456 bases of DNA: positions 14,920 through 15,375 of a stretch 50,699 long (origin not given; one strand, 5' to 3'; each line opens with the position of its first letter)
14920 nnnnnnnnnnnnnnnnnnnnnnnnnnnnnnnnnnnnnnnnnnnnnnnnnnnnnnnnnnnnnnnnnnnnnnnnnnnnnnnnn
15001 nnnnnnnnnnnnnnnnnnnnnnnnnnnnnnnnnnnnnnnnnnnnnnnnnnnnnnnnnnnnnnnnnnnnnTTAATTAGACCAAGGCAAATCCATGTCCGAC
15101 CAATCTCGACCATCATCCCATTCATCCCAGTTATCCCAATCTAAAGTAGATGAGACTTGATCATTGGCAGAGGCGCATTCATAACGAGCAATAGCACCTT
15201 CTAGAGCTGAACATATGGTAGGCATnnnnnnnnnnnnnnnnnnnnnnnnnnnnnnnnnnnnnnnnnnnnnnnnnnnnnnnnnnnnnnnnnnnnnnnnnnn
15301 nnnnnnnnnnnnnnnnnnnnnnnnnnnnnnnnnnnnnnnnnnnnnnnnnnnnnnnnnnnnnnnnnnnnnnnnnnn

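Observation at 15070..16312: Radical SAM/SPASM enzyme translationally coupled to a 51-aa Trp/Asp-repeat peptide: candidate undescribed RiPP system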

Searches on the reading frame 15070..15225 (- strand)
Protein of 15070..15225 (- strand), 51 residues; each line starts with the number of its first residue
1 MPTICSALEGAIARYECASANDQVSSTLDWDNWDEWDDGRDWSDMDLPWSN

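Call 3: search_protein_families(library=ncbifam, proteins=[window:15070-15225:-], max_evalue=0.01)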
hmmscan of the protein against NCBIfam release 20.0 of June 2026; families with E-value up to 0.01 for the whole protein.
window:15070-15225:- (51 aa): 0 families

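Call 4: search_protein_families(library=pfam, proteins=[window:15070-15225:-], max_evalue=0.01)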
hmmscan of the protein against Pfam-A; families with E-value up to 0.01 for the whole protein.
window:15070-15225:- (51 aa): 0 families

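Call 6: find_homologous_proteins(query=window:15073-15225:-, max_evalue=10)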
Query seq(51 aa) (51 aa): 2 proteins with E <= 10 among 2 candidates.
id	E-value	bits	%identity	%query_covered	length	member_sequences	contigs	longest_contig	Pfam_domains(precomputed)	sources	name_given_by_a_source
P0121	3.3e-27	110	98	100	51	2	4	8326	-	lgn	-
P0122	4.1e-23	97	86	100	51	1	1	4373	-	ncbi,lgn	-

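Call 7: find_encoding_contigs(protein=P0121, flank=6000, max_places=6)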
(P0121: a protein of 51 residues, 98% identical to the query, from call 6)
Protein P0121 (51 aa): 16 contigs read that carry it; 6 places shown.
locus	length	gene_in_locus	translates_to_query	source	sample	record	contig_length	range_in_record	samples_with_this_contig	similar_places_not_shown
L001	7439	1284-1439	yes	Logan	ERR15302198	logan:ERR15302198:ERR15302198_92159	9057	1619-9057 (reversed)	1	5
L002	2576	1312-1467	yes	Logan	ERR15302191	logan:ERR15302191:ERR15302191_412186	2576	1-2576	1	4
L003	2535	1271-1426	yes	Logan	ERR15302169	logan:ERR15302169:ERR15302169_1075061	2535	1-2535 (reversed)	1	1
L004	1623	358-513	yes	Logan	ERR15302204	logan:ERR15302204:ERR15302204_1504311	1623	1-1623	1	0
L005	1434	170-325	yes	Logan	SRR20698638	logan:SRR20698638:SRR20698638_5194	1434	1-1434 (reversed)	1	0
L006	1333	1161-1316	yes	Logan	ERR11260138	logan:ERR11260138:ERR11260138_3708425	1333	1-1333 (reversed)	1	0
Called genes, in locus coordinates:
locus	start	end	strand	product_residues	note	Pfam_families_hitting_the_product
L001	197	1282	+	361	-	PF04055:Radical_SAM, PF13353:Fer4_12 (weak), PF13186:SPASM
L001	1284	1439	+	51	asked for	-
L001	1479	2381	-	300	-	-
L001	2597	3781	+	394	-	PF00579:tRNA-synt_1b, PF22421:SYY_C-terminal, PF01479:S4 (weak)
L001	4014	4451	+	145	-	PF02381:MraZ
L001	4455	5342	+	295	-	PF01795:Methyltransf_5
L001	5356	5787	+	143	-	-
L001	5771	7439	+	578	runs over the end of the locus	PF03717:PBP_dimer, PF00905:Transpeptidase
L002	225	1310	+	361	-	PF04055:Radical_SAM, PF13353:Fer4_12 (weak), PF13186:SPASM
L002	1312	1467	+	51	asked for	-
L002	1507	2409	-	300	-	-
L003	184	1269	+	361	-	PF04055:Radical_SAM, PF13353:Fer4_12 (weak), PF13186:SPASM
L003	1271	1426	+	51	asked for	-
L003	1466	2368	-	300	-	-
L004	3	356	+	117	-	?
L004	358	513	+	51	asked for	-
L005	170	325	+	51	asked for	-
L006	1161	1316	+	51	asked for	-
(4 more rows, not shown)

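Call 8: find_encoding_contigs(protein=P0122, flank=6000, max_places=6)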
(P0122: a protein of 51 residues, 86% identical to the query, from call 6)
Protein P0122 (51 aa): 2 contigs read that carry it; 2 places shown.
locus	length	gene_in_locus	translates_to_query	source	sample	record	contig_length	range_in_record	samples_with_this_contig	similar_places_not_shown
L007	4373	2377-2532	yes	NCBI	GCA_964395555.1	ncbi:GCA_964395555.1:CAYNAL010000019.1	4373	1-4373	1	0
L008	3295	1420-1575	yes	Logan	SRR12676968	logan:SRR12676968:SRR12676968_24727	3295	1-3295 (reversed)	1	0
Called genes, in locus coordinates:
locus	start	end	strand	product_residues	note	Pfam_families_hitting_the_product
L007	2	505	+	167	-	?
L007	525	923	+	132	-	PF16320:Ribosomal_L12_N, PF00542:Ribosomal_L12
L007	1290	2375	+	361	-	PF04055:Radical_SAM, PF13353:Fer4_12, PF13186:SPASM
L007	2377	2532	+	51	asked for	-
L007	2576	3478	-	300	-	-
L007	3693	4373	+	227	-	?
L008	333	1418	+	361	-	PF04055:Radical_SAM, PF13353:Fer4_12, PF13186:SPASM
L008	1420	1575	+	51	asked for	-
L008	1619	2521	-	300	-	-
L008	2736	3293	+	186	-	?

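Call 38: search_protein_families(library=ncbifam, proteins=[window:15073-15225:-], max_evalue=10)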
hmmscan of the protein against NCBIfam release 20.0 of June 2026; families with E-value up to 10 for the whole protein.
seq(51 aa): 0 families

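Call 89: search_protein_families(library=padloc, proteins=[window:15070-15225:-], max_evalue=0.01)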
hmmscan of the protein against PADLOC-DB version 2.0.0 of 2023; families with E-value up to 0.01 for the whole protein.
window:15070-15225:- (51 aa): 0 families
